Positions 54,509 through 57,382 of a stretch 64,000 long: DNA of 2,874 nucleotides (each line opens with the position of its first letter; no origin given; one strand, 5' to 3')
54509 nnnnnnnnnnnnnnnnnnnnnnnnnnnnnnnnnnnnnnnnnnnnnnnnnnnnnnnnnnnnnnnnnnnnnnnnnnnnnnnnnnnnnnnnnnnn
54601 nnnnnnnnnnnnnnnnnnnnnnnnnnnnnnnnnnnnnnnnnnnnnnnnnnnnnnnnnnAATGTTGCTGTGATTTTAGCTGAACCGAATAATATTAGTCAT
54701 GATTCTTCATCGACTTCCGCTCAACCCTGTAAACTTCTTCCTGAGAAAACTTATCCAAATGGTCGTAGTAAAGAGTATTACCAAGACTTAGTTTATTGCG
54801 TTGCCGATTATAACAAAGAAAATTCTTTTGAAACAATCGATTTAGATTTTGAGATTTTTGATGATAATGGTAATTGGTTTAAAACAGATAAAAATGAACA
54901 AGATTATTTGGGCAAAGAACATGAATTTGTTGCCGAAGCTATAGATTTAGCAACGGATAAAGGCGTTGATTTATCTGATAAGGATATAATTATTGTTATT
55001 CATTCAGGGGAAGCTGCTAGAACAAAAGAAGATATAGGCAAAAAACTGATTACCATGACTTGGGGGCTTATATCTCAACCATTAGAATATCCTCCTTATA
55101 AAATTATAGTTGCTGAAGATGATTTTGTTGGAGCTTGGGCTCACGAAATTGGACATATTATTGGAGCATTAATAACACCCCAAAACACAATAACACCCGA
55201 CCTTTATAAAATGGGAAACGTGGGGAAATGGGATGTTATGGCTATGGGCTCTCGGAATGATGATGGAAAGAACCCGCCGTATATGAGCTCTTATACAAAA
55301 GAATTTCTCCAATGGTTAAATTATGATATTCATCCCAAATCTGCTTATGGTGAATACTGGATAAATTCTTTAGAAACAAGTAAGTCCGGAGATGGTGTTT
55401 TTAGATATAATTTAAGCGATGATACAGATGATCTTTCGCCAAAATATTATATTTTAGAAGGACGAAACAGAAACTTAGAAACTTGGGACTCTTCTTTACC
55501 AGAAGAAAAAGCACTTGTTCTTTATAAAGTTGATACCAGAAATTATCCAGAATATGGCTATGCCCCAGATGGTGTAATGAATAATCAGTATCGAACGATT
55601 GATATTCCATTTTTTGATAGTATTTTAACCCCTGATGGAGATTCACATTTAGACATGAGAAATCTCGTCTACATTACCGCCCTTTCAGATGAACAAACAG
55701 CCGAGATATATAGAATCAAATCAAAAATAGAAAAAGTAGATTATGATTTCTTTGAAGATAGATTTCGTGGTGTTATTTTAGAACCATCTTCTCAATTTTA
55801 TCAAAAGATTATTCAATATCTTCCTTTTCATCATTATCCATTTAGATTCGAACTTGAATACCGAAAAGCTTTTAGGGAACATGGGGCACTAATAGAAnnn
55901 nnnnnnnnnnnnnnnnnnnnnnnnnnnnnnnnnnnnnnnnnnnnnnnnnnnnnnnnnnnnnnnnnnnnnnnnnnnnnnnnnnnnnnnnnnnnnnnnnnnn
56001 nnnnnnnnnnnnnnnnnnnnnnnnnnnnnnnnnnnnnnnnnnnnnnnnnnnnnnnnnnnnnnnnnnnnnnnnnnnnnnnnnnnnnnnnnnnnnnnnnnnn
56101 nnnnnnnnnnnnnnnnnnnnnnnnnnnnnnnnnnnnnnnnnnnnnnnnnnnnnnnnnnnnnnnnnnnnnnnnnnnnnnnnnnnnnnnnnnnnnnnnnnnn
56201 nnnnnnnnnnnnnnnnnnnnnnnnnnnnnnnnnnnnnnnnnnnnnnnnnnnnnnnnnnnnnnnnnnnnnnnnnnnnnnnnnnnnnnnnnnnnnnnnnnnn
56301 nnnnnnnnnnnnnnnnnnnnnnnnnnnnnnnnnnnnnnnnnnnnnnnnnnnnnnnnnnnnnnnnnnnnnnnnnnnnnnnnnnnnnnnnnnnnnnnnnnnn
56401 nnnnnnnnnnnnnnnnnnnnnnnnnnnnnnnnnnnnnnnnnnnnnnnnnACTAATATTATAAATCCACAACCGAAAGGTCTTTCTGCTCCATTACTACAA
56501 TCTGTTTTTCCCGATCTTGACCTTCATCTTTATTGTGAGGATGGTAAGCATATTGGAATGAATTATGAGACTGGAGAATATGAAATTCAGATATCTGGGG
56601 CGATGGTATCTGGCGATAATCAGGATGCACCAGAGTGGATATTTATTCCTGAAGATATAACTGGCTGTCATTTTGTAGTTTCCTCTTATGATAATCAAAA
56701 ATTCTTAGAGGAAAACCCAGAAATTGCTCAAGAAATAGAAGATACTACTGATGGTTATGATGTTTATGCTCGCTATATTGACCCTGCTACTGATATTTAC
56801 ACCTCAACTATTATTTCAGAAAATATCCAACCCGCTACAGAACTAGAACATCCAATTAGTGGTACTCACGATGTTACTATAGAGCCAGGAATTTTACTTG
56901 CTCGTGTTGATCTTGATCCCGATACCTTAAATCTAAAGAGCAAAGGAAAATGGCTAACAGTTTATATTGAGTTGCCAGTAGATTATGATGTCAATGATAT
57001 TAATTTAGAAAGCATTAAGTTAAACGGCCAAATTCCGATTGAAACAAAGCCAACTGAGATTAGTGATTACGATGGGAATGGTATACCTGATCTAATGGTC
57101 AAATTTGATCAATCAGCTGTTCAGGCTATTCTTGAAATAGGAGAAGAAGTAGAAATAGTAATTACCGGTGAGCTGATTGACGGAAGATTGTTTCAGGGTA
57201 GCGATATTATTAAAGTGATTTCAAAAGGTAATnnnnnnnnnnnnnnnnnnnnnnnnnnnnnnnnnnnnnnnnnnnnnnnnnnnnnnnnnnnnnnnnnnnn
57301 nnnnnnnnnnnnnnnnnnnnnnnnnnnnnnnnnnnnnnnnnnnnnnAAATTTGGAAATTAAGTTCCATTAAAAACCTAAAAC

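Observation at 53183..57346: Giant beta-helix / M6-type metalloprotease / polytopic membrane protein encoded between pilC and pilA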

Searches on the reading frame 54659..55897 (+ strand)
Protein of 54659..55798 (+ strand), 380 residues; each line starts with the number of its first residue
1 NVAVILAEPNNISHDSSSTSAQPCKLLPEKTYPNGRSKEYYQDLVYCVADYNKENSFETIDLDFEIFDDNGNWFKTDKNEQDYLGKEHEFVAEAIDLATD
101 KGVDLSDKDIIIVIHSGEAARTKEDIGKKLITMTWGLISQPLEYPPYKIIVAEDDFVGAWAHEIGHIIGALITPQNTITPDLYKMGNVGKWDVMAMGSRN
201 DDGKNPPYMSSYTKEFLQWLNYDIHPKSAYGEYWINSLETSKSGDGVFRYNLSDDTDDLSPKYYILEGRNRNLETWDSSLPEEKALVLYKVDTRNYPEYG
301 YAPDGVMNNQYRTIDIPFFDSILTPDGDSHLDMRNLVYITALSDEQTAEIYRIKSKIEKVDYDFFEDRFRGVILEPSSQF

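Call 20: search_solved_structures(query=A1, max_evalue=1, show_alignments=2)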
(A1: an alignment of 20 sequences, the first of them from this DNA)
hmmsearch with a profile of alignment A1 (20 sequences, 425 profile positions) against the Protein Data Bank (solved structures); distinct sequences matched with E-value up to 1: 9.
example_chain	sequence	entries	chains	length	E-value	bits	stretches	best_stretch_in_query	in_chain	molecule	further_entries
4yu5_A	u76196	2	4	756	0.00014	24.1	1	152-220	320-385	Immune inhibitor A, metalloprotease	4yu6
4gr8_A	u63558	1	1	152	0.49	12.5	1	75-174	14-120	Macrophage metalloelastase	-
2k9c_A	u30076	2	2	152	0.49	12.5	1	75-174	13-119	Macrophage metalloelastase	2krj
5n5k_A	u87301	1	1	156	0.52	12.4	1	75-174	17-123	Macrophage metalloelastase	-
3ehx_A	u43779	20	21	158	0.54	12.4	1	75-174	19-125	Macrophage metalloelastase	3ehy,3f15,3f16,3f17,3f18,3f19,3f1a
8weo_B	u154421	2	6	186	0.54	12.4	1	138-177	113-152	Fragilysin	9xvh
1rmz_A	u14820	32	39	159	0.55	12.3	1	75-174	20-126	Macrophage metalloelastase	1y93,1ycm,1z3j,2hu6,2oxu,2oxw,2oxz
1os2_A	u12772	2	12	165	0.58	12.3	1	75-175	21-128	Macrophage metalloelastase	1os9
5cxa_A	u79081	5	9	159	0.7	12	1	75-173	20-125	Macrophage metalloelastase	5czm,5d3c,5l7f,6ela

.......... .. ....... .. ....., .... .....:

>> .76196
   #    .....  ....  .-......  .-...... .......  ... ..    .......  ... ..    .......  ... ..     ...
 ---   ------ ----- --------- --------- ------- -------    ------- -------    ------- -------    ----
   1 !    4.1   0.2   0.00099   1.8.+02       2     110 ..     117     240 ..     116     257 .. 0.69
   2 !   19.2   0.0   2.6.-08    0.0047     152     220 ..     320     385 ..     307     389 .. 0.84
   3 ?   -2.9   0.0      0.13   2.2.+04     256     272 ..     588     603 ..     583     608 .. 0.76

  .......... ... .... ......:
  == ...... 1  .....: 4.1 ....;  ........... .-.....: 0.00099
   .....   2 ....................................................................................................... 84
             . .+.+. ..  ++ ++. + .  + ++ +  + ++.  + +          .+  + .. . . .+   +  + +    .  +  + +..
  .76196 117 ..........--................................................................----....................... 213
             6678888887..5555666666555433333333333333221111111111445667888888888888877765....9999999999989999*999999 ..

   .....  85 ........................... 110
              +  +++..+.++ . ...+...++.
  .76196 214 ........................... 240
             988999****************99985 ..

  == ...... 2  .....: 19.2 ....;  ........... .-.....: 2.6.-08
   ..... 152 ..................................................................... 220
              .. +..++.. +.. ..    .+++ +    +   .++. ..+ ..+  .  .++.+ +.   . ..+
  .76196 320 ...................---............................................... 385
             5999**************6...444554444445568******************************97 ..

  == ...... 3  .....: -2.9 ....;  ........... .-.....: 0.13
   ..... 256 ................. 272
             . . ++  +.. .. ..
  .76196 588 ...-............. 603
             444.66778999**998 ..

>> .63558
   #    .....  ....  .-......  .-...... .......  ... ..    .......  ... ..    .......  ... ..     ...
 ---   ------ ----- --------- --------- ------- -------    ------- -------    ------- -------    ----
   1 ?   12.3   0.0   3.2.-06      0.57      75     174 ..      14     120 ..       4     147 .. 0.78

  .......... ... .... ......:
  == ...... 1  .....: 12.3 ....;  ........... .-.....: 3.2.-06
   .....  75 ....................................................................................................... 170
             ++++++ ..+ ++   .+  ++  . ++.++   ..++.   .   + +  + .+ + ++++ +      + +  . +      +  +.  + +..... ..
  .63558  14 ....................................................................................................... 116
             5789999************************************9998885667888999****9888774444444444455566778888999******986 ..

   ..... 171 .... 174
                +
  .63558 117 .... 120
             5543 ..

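Call 22: find_related_loci(query=A1, collection=genome_contigs, flank=10000)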
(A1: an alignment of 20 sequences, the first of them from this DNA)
Query A1 (413 aa) in genome_contigs; peptide patterns used: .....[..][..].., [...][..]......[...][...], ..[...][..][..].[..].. (x = any residue, [..] = any of these).
88 stretches matched a pattern; 23 encode a relative of the query (tblastn E <= 1e-3); 23 distinct loci.
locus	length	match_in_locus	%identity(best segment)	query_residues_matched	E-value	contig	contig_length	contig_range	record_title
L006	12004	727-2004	66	2-412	0e+0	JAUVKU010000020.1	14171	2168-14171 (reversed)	MAG: bacterium isolate CSMAG_488 CSMAG_488_k141_3085345_length_14171_cov_13.9796, whole genome shotgun sequence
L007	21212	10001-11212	63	1-380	9e-162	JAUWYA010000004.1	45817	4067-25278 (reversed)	MAG: Candidatus Nealsonbacteria bacterium isolate CSMAG_2698 CSMAG_2698_k141_843294_length_45817_cov_10.9952, whole geno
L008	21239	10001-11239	59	1-386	4e-149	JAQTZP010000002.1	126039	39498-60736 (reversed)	MAG: Candidatus Paceibacterota bacterium isolate STC_63 NODE_327_length_126039_cov_5.320923_Sandtown_C, whole genome sho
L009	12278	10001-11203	51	1-394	2e-124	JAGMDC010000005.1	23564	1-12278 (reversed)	MAG: Candidatus Parcubacteria bacterium isolate RS_17_37 ZL495.bin.37.fa_5, whole genome shotgun sequence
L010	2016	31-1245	52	1-384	5e-132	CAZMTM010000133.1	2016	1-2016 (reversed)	MAG TPA_asm: uncultured Gammaproteobacteria bacterium isolate binchicken_co34_245 genome assembly, contig: NODE_105501_l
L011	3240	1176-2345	51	1-384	7e-123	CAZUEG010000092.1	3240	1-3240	MAG TPA_asm: uncultured Candidatus Saccharibacteria bacterium isolate binchicken_co387_178 genome assembly, contig: NODE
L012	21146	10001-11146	47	1-384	6e-115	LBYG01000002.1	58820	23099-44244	MAG: Parcubacteria group bacterium GW2011_GWB1_40_14 UT82_C0002, whole genome shotgun sequence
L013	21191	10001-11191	45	1-384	5e-104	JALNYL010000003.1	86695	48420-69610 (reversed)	MAG: Candidatus Paceibacterota bacterium isolate SO_2017_GW1 bin 158 NODE_1684_length_86695_cov_1.629297_OW334_2017, who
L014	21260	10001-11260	40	1-386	2e-93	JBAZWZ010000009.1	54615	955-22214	MAG: Candidatus Paceibacterota bacterium isolate SO_2017_GW1_44 NODE_3107_length_54615_cov_4.390692_OW334_2017, whole ge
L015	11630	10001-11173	42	2-380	4e-90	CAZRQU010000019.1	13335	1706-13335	MAG TPA_asm: uncultured Gammaproteobacteria bacterium isolate SRP332253_co2_32 genome assembly, contig: NODE_4494_length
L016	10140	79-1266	40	2-375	6e-76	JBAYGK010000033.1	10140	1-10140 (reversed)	MAG: Candidatus Paceibacterota bacterium isolate SO_2016_GW1_123 scaffold12122_OW334_2016, whole genome shotgun sequence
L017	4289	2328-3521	38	2-387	4e-75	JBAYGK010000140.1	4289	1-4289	MAG: Candidatus Paceibacterota bacterium isolate SO_2016_GW1_123 scaffold40328_OW334_2016, whole genome shotgun sequence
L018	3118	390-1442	39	2-343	3e-75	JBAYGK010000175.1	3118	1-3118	MAG: Candidatus Paceibacterota bacterium isolate SO_2016_GW1_123 scaffold62824_OW334_2016, whole genome shotgun sequence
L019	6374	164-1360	37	2-395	6e-74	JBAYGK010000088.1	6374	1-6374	MAG: Candidatus Paceibacterota bacterium isolate SO_2016_GW1_123 scaffold23394_OW334_2016, whole genome shotgun sequence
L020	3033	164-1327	38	2-376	9e-74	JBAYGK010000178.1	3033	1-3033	MAG: Candidatus Paceibacterota bacterium isolate SO_2016_GW1_123 scaffold65226_OW334_2016, whole genome shotgun sequence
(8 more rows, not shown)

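Call 24: predict_structure(alignment_id=A1)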
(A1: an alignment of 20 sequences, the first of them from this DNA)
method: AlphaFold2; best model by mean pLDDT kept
length: 413 residues; sequences in the alignment: 20
mean_pLDDT: 80.6   pTM: 0.78
mean pLDDT of the five models: 80.6, 76.2, 73.1, 70.5, 67.9
residues with pLDDT >= 90: 164; 70-90: 162; 50-70: 40; < 50: 47
segments of 3 or more residues with pLDDT < 50: 364-379, 385-406, 408-413
pLDDT, mean of each block of 10 residues (from residue 1): 95 92 85 92 92 90 95 95 90 93 90 90 84 71 59 75 88 85 80 72 71 90 95 92 91 94 93 72 86 88 82 74 89 89 90 94 50 45 46 35 41 32
secondary structure, 60 per line:
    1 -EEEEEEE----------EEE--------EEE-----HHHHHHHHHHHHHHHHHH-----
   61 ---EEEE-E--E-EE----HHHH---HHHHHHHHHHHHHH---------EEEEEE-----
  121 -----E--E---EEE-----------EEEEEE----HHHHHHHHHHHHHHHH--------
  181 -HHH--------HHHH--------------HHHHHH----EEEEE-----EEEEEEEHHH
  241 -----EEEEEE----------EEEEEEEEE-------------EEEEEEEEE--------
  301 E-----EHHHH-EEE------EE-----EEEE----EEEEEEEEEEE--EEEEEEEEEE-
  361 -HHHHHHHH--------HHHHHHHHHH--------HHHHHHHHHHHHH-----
elements in order: E2-8 E19-21 E30-32 H38-55 E64-67 H80-83 H87-100 E110-115 E133-135 E147-152 H157-172 H193-196 H211-216 E221-225 E231-237 E246-251 E262-270 E284-292 H308-311 E313-315 E329-332 E337-347 E350-359 H362-369 H378-387 H396-408

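Call 27: find_related_loci(query=A1, collection=metagenome_contigs, flank=10000)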
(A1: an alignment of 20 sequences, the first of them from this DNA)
Query A1 (413 aa) in metagenome_contigs; peptide patterns used: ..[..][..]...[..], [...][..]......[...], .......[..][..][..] (x = any residue, [..] = any of these).
581 stretches matched a pattern; 72 encode a relative of the query (tblastn E <= 1e-3); 72 distinct loci.
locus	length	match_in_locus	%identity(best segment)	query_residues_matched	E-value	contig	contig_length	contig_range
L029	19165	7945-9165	73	1-404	0e+0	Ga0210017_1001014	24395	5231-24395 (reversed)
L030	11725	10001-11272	61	1-399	1e-157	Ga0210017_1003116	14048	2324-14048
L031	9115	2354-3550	60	1-384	3e-156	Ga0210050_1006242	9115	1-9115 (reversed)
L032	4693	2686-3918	59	1-384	2e-151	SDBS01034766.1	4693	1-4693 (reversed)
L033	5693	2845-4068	56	1-391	1e-145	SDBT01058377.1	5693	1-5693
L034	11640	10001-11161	54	1-384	3e-129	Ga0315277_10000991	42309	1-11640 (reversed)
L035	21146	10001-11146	48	1-384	6e-115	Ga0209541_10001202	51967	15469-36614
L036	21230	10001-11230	56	1-384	1e-138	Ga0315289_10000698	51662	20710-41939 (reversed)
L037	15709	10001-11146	47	1-384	2e-114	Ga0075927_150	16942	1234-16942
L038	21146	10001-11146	47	1-384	2e-114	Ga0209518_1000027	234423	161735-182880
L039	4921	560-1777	48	1-393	5e-113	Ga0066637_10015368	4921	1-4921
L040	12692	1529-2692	47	2-383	3e-98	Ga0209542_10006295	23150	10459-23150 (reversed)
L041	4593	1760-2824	45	1-354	2e-96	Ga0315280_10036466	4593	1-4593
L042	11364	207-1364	44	1-388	4e-91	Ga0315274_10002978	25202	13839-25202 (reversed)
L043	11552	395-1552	44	1-388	6e-91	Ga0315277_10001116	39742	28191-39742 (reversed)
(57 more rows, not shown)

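Call 29: fold_search(model_id=the predicted structure, library=pdb)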
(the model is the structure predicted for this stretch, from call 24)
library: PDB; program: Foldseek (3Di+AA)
matches with E <= 10: 528; with E <= 0.001: 0
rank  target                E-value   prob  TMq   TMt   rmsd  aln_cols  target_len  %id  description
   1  6z2q_A                1.5e-03  0.91  0.29  0.33  14.3       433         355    8  Crystal structure of wild type OgpA from Akkermansia muciniphila in complex with an O-glycopeptide (GalGalNAc-TS) prod (released 2020-09-30)
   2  9o5d_E                7.5e-02  0.04  0.10  0.08  19.0       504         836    9  The KICSTOR-GATOR1-SAMTOR complex (released 2026-01-21)
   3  6i4y_B                8.4e-02  0.08  0.07  0.13  22.0       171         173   12  X-ray structure of the human mitochondrial PRELID3b-TRIAP1 complex (released 2019-03-20)
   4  1nty                  1.2e-01  0.10  0.07  0.09  11.8       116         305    7  Crystal structure of the first DH/PH domain of Trio to 1.7 A (released 2004-06-29)
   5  5jqm_C                1.3e-01  0.04  0.08  0.10  20.1       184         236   11  Crystal Structure of Phosphatidic acid Transporter Ups1/Mdm35 Void of Bound Phospholipid from Saccharomyces Cerevisiae (released 2017-07-12)
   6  1i0r_B                1.4e-01  0.09  0.10  0.19  15.6       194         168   13  CRYSTAL STRUCTURE OF FERRIC REDUCTASE FROM ARCHAEOGLOBUS FULGIDUS (released 2001-05-02)
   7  4ytx_B                1.4e-01  0.04  0.07  0.13  20.1       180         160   10  Crystal structure of Ups1-Mdm35 complex with PA (released 2015-08-12)
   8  8wd8_A                1.7e-01  0.11  0.17  0.11  13.7       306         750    8  Cryo-EM structure of TtdAgo-guide DNA-target DNA complex (released 2024-01-31)
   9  7b29                  1.9e-01  0.06  0.08  0.15  17.9       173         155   10  Complement inhibitor CirpA4 from Rhipicephalus appendiculatus (released 2021-12-08)
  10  5jqm_B                1.9e-01  0.04  0.07  0.10  21.0       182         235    9  Crystal Structure of Phosphatidic acid Transporter Ups1/Mdm35 Void of Bound Phospholipid from Saccharomyces Cerevisiae (released 2017-07-12)
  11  1i0r_A                2.1e-01  0.08  0.10  0.18  15.2       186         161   11  CRYSTAL STRUCTURE OF FERRIC REDUCTASE FROM ARCHAEOGLOBUS FULGIDUS (released 2001-05-02)
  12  5jql_E                3.0e-01  0.03  0.07  0.13  22.9       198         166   10  Crystal Structure of Phosphatidic acid Transporter Ups1/Mdm35 Void of Bound Phospholipid from Saccharomyces Cerevisiae (released 2017-07-12)
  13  9fd5_A                3.3e-01  0.04  0.09  0.16  12.8       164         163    8  flavin reductase ThdF in complex with two bound FADs in space group P21 (released 2024-12-25)
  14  4on1_B                3.5e-01  0.41  0.26  0.32   6.4       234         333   12  Crystal Structure of metalloproteinase-II from Bacteroides fragilis (released 2014-04-09)
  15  3u2g                  3.7e-01  0.11  0.10  0.14  16.6       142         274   10  Crystal structure of the C-terminal DUF1608 domain of the Methanosarcina acetivorans S-layer (MA0829) protein (released 2012-07-04)
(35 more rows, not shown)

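Call 44: search_protein_families(library=pfam, proteins=[window:54659-55798:+], max_evalue=10)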
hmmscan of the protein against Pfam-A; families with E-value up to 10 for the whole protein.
seq(380 aa): 3 families
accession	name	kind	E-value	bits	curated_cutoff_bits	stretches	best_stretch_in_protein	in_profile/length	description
PF05547.17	Peptidase_M6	-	0.0016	18.2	22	1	150-218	219-286/294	Immune inhibitor A peptidase M6, catalytic domain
PF18705.7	DUF5643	-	0.047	14.1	34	1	50-83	36-69/115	Family of unknown function (DUF5643)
PF13688.12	Reprolysin_5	-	0.15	12.7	27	1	147-170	132-155/196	Metallo-peptidase family M12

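Call 65: search_protein_representatives(alignment_id=A1)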
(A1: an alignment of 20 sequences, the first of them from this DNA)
Query: 20 sequences, 425 profile positions. Proteins with E-value up to 0.001 (for the whole library): 4730; up to 1e-10: 1111; up to 1e-30: 88. The best 150 are listed.
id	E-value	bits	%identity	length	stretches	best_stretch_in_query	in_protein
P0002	1.0e-209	713.2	-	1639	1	1-423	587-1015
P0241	1.4e-202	689.7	-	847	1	1-422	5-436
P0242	1.4e-201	686.4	-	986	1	1-423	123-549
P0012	1.1e-199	680.2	-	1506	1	1-405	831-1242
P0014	6.2e-195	664.5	-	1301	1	1-420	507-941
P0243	2.8e-194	662.4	-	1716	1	1-409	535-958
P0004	1.4e-193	660.1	-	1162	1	1-413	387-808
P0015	4.6e-193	658.4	-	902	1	1-422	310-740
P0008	5.7e-190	648.2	-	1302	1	1-409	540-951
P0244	2.7e-177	606.4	-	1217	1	2-423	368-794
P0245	4.3e-175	599.2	-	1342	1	2-415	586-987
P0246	3.5e-173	592.9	-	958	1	1-423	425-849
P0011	8.1e-167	571.9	-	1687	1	1-407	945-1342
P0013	2.9e-162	556.9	-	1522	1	1-412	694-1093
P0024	6.7e-142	489.8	-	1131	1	2-406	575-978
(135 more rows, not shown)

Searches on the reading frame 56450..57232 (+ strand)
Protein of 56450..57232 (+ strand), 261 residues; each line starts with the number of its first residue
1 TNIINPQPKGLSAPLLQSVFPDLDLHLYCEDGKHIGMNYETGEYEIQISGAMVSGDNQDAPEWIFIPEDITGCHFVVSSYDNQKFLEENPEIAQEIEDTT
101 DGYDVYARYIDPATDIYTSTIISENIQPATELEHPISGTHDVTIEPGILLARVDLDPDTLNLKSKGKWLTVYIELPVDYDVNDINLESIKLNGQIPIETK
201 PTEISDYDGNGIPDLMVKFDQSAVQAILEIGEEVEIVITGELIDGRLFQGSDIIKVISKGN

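Call 49: search_solved_structures(query=A3, max_evalue=10)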
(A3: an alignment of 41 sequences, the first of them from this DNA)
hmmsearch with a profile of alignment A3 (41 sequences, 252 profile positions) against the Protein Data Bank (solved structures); distinct sequences matched with E-value up to 10: 4.
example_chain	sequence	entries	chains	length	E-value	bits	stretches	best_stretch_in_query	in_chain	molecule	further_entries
5uf8_A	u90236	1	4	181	0.068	15.8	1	15-90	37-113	Potential ADP-ribosylation factor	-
6pta_A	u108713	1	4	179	0.39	13.4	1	15-89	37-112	ADP-ribosylation factor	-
3aq4_A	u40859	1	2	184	1.2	11.7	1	15-88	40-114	ADP-ribosylation factor 1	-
6q64_A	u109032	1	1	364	1.4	11.5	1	58-128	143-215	Endoglycosidase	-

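Call 52: predict_structure(alignment_id=A3)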
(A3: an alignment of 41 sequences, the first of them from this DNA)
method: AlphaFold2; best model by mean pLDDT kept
length: 261 residues; sequences in the alignment: 41
mean_pLDDT: 88.4   pTM: 0.80
mean pLDDT of the five models: 88.4, 87.6, 87.3, 85.5, 74.8
residues with pLDDT >= 90: 179; 70-90: 60; 50-70: 9; < 50: 13
segments of 3 or more residues with pLDDT < 50: 1-5, 10-15
pLDDT, mean of each block of 10 residues (from residue 1): 47 55 93 92 92 86 92 94 90 89 95 94 93 91 94 89 84 93 97 93 90 95 91 93 96 85 43
secondary structure, 60 per line:
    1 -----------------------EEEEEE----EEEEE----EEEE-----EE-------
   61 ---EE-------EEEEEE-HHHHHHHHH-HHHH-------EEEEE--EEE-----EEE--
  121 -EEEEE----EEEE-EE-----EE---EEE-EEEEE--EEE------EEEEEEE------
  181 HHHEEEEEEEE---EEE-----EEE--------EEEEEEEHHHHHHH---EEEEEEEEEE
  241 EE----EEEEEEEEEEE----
elements in order: E24-29 E34-38 E43-46 E73-78 H80-88 H90-93 E101-105 E108-110 E116-118 E122-126 E131-134 E148-150 E152-156 E159-161 E168-174 E184-191 E195-197 E203-205 E214-220 H221-227 E231-242 E247-257

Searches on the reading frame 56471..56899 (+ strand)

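Call 44: search_protein_families(library=pfam, proteins=[window:56471-56899:+], max_evalue=10)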
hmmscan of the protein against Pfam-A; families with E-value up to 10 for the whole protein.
seq(143 aa): 1 family
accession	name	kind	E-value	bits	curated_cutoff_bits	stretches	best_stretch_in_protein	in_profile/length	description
PF21096.2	RecA_C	-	0.047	14.3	27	1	76-91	35-50/57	RecA C-terminal domain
